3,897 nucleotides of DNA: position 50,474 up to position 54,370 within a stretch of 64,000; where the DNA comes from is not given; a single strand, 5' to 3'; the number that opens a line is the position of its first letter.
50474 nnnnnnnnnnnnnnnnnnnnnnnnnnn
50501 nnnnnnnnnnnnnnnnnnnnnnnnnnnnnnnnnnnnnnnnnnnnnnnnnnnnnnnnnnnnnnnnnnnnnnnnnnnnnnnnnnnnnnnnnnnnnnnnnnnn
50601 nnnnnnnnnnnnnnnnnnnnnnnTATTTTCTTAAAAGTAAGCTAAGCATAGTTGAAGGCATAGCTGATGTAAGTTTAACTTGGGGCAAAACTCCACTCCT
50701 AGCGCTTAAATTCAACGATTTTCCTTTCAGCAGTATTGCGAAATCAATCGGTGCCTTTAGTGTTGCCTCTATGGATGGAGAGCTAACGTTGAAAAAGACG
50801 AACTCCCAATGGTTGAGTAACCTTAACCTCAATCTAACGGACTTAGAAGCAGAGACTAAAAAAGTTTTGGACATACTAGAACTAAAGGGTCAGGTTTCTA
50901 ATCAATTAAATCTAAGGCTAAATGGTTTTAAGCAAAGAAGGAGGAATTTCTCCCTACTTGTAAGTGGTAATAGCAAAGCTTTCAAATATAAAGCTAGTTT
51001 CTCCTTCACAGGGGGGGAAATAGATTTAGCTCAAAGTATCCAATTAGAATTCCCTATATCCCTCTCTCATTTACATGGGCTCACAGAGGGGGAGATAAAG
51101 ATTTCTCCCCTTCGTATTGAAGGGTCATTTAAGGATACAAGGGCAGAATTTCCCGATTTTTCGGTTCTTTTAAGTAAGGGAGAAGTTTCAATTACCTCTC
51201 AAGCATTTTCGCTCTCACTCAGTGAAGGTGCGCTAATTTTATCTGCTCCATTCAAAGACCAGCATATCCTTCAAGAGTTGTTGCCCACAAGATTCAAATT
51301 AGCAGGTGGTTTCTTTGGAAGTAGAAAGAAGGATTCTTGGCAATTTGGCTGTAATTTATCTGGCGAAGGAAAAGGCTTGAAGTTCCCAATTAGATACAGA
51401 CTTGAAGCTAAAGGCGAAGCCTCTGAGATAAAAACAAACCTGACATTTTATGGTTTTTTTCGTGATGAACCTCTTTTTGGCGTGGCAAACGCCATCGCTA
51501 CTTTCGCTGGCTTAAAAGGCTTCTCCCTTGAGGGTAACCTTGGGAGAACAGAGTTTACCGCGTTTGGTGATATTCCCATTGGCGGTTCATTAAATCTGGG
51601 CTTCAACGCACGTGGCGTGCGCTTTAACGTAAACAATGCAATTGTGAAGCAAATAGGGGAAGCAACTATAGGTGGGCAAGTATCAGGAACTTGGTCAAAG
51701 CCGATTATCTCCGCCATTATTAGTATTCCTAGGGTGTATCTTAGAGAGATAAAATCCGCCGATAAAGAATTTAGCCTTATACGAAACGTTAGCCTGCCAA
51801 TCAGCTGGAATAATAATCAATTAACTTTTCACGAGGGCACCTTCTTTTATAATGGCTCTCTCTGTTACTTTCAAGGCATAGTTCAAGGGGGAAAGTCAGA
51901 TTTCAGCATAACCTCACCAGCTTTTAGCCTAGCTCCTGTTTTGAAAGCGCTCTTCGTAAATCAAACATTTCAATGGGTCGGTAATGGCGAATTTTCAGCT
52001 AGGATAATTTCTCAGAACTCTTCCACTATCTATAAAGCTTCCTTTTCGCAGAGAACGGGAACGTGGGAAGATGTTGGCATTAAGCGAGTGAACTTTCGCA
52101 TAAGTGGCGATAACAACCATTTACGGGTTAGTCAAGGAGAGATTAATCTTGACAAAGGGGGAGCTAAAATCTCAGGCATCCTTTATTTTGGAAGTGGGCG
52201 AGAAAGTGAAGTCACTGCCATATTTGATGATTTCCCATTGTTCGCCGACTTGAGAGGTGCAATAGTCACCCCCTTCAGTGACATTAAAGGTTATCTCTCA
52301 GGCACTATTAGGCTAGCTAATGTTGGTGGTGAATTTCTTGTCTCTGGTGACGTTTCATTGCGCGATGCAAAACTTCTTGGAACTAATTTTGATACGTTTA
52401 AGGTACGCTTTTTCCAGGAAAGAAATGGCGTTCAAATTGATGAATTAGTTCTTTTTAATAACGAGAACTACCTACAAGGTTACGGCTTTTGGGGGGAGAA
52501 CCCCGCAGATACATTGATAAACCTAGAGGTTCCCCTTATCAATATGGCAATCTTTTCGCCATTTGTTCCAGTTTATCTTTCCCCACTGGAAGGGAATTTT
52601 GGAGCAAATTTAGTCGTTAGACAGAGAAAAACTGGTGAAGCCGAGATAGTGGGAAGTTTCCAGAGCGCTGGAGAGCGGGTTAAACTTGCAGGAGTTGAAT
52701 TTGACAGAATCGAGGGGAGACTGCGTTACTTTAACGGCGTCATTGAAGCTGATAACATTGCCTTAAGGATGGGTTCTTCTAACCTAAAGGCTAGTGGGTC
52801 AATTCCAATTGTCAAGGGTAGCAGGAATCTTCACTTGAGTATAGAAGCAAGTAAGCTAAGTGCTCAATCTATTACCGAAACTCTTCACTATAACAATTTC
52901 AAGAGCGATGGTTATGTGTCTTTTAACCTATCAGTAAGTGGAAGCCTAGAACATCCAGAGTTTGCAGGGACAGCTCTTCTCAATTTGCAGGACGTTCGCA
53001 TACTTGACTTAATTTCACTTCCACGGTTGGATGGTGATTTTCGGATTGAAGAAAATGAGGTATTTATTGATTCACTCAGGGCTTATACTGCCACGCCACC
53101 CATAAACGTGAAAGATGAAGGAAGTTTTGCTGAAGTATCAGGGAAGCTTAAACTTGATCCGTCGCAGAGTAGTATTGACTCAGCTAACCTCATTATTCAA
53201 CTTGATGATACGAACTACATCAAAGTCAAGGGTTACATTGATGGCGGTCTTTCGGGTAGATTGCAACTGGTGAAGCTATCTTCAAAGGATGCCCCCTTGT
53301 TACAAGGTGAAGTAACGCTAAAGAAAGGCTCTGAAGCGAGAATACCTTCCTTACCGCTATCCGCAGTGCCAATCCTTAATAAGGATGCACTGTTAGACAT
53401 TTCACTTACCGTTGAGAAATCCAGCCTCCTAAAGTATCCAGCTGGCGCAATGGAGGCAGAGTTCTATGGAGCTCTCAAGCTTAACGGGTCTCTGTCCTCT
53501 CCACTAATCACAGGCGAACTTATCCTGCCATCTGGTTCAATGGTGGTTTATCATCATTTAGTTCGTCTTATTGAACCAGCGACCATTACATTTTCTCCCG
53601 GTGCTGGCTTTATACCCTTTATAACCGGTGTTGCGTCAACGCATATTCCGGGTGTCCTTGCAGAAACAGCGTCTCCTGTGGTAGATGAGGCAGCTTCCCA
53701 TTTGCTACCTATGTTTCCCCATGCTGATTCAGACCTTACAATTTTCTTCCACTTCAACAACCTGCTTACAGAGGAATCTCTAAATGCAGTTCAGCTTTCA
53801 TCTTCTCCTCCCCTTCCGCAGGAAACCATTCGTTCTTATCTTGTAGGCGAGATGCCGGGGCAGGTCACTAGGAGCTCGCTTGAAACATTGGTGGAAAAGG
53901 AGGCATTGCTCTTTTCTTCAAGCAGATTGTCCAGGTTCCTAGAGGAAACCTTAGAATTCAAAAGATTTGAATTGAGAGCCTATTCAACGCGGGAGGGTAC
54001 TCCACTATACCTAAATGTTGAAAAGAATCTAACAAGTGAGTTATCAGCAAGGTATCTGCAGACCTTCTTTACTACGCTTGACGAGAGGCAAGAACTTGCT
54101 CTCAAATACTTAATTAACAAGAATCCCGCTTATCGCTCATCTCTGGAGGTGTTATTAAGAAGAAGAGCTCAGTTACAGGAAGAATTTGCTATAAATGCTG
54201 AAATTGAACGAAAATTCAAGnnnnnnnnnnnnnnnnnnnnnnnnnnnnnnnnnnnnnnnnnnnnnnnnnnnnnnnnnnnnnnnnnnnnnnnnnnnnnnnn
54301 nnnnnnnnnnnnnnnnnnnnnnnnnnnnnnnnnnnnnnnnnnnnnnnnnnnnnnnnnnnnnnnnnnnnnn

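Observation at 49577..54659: A TamB/AsmA-like giant protein is translationally coupled to mlaD and followed by an overlapping hotdog thioesterase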

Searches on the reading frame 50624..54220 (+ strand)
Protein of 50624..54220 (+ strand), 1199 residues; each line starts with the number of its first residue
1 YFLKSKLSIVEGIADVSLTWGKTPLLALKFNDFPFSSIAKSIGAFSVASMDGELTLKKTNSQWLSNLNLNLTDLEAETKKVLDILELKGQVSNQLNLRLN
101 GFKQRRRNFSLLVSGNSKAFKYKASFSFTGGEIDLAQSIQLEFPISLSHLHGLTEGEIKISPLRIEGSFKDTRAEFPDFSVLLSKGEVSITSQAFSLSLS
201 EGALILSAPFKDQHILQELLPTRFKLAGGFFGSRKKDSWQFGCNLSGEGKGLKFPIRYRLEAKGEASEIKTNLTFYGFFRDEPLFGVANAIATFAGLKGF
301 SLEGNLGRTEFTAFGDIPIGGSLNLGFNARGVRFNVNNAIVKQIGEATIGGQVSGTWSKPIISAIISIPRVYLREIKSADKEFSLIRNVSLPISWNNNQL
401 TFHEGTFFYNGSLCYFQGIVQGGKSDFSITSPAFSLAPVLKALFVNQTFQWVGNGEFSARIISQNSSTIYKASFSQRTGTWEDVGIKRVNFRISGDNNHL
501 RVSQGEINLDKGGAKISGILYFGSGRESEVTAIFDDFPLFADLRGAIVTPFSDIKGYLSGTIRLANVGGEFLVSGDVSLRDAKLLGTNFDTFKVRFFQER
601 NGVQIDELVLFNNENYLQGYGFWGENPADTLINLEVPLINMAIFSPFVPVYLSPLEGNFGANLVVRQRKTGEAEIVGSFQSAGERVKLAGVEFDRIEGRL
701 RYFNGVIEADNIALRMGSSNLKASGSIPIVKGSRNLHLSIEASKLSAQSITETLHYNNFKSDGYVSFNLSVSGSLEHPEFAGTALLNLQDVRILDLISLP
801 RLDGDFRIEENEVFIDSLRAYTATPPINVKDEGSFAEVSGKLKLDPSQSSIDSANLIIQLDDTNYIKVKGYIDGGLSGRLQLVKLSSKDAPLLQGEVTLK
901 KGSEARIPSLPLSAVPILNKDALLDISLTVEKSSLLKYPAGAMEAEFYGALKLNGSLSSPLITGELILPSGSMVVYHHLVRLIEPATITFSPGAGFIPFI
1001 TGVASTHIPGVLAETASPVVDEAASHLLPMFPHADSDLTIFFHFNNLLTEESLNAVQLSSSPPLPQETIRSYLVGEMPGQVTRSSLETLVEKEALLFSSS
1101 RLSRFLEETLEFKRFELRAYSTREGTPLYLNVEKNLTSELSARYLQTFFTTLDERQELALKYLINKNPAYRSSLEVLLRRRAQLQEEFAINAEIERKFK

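Call 35: search_protein_representatives(protein=window:50624-54220:+)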
Query: 1199 residues. Proteins with E-value up to 0.001 (for the whole library): 77; up to 1e-10: 33; up to 1e-30: 12. The best 77 are listed.
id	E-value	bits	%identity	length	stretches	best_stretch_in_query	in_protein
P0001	0.0e+00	2642.5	100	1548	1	1-1199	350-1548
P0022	2.4e-252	856.9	40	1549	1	24-1198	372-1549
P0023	1.3e-180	619.3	34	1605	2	187-1198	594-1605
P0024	9.0e-158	543.7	33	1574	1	170-1198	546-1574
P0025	2.4e-107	376.7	28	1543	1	181-1196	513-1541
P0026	1.8e-104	367.1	26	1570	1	182-1192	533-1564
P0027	2.6e-103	363.3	28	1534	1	232-1195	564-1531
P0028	1.4e-65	238.3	33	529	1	691-1192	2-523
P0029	2.2e-60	221.2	26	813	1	426-1197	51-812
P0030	1.4e-36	142.3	27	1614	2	601-1187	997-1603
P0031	7.5e-35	136.6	24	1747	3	254-810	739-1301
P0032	7.5e-31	123.4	25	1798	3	951-1176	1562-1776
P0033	2.0e-30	122.0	26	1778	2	916-1177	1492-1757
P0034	2.3e-30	121.7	27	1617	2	943-1163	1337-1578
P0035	1.5e-29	119.1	25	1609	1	549-1167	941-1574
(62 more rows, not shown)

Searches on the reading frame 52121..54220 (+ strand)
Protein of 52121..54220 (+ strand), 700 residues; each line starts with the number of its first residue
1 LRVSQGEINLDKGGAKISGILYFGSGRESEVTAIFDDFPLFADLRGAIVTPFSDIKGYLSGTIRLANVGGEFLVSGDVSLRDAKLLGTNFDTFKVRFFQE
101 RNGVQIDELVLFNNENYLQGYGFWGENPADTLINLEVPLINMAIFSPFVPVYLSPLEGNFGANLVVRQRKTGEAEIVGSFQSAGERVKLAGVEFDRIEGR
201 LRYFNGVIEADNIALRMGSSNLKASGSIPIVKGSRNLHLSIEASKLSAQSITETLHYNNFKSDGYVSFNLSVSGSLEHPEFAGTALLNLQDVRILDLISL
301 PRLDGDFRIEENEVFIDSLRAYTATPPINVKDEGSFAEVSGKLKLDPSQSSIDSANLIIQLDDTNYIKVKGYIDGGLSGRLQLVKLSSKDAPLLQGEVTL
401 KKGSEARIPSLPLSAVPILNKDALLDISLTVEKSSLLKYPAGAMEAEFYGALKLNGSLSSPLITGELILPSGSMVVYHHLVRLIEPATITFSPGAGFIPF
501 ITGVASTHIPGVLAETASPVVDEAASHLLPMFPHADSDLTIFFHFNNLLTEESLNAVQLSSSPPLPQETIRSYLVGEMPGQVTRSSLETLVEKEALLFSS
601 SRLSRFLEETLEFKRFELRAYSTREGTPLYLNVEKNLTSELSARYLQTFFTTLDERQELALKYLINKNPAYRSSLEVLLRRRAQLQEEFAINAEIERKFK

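Call 84: predict_structure(alignment_id=A5)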
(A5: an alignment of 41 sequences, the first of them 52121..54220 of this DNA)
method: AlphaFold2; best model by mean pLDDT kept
length: 700 residues; sequences in the alignment: 41
mean_pLDDT: 80.9   pTM: 0.69
mean pLDDT of the five models: 80.9, 80.3, 79.1, 79.0, 77.9
residues with pLDDT >= 90: 292; 70-90: 253; 50-70: 98; < 50: 57
segments of 3 or more residues with pLDDT < 50: 1-28, 36-52, 410-412, 529-534
pLDDT, mean of each block of 10 residues (from residue 1): 32 40 41 47 35 65 81 86 82 92 93 93 92 96 86 88 95 93 88 93 94 93 94 85 94 81 95 90 96 85 96 95 69 80 89 95 73 84 92 95 72 55 92 84 84 92 94 86 94 84 92 58 54 63 88 83 92 78 62 56 66 81 69 90 89 79 84 87 80 78
secondary structure, 60 per line:
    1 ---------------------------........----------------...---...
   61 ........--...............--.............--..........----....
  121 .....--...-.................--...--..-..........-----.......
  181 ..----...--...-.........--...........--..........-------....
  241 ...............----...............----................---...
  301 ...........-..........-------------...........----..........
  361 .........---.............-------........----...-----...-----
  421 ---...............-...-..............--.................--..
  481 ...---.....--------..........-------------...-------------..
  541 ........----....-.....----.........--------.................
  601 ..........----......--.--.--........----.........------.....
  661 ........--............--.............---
elements in order (helices of 4 or more, strands of 3 or more residues): E28-35 E58-68 E71-85 E88-100 E103-112 E117-125 E132-141 H142-148 E159-168 E174-182 E187-189 E192-194 E196-204 E207-217 E220-229 E237-247 H248-255 E260-274 E279-294 E298-311 E313-322 E336-346 E351-369 E373-385 E393-400 E405-407 E424-438 E444-457 E460-476 E479-483 E487-491 E500-509 E539-548 H553-556 E558-562 H567-575 H584-610 E615-620 E629-636 E641-649 E656-668 E671-682 E685-697
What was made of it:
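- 49577..54223 (+): TamB-family AsmA-like protein (1548 aa): N-terminal transmembrane anchor, beta-taco body and C-terminal DUF490. AlphaFold model of residues 849-1548 has pLDDT 80.9 (call 84).
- On TamB / AsmA-like bridge lipid-transfer proteins: The AlphaFold model of residues 849-1548 has mean pLDDT 80.9 and pTM 0.69 and is almost all beta (call 84).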

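Call 86: fold_search(model_id=the predicted structure, library=pdb)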
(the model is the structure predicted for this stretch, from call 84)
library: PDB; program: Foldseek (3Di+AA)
matches with E <= 10: 398; with E <= 0.001: 2
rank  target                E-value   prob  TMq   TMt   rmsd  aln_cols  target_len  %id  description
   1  9xdc_B                1.2e-08  1.00  0.25  0.46  17.7       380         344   12  TamAB hybrid barrel state (released 2026-01-28)
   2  9xdd_B                2.3e-06  1.00  0.22  0.46  12.6       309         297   12  TamAB in non-hybrid barrel state (released 2026-01-28)
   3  5vtg_B                7.7e-03  1.00  0.13  0.60  10.6       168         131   11  The structure of TamB963-1138 from Escherichia coli reveals a novel hydrophobic Beta-taco fold (released 2017-11-22)
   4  9e9r                  7.7e-03  0.72  0.22  0.06  29.9       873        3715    8  The Structure of ApoB100 from Human Low-Density Lipoprotein (released 2024-12-18)
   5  9rqi_A                1.0e-02  0.41  0.13  0.15  30.4       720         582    9  Cryo-EM structure of Shigella flexneri LptDE bound by phage RBP reveals N-terminal strand insertion into lateral gate (released 2025-12-10)
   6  9i92_A                1.1e-02  0.16  0.09  0.10  33.0       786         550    6  Cryo-EM structure of Shigella flexneri LptDE bound by a Bicyclic peptide molecule (Compound 1) (released 2025-10-15)
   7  9rpr_A                1.6e-02  0.20  0.13  0.12  31.6       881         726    8  Cryo-EM structure of LptDEM complex containing Shigella flexneri LptE and endogenous E. coli LptD and LptM (released 2025-12-10)
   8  7omm_A                1.7e-02  0.18  0.12  0.12  31.1       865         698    7  Cryo-EM structure of N. gonorhoeae LptDE in complex with ProMacrobodies (MBPs have not been built de novo) (released 2022-05-04)
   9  9ia2_A                1.9e-02  0.21  0.13  0.13  31.3       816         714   10  LpDEM from Escherichia coli (released 2025-12-10)
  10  5vtg_A                2.3e-02  1.00  0.14  0.60   7.4       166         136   10  The structure of TamB963-1138 from Escherichia coli reveals a novel hydrophobic Beta-taco fold (released 2017-11-22)
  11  3efm                  2.3e-02  0.16  0.08  0.10  33.3       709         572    7  Structure of the alcaligin outer membrane recepteur FauA from Bordetella pertussis (released 2009-03-31)
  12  9j6j                  2.3e-02  0.08  0.08  0.06  34.8      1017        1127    7  HBx fused DDB1 4M mutant (released 2025-06-04)
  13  9co2_A                2.4e-02  0.23  0.10  0.15  27.1       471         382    9  Crystal structure of BamA in complex with the PTB2 open-state inhibitor (anisotropic data set) (released 2025-01-15)
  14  5iv9_A                3.6e-02  0.08  0.09  0.09  31.2       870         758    8  The LPS Transporter LptDE from Klebsiella pneumoniae, full-length (released 2016-05-18)
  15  9i95_A                4.4e-02  0.13  0.10  0.11  32.5       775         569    8  Cryo-EM structure of Shigella flexneri LptDE bound by a Bicyclic peptide molecule (Compound 4) (released 2025-10-15)
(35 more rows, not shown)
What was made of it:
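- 49577..54223 (+): Foldseek top hits are TamB 9xdc_B, 9xdd_B and 5vtg (call 86).
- On TamB / AsmA-like bridge lipid-transfer proteins: Foldseek top hits are TamB 9xdc_B (E 1.2e-8), 9xdd_B and the 5vtg beta-taco (call 86).
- AlphaFold model pLDDT 80.9, with TamB chains as the top Foldseek hits (calls 84, 86).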
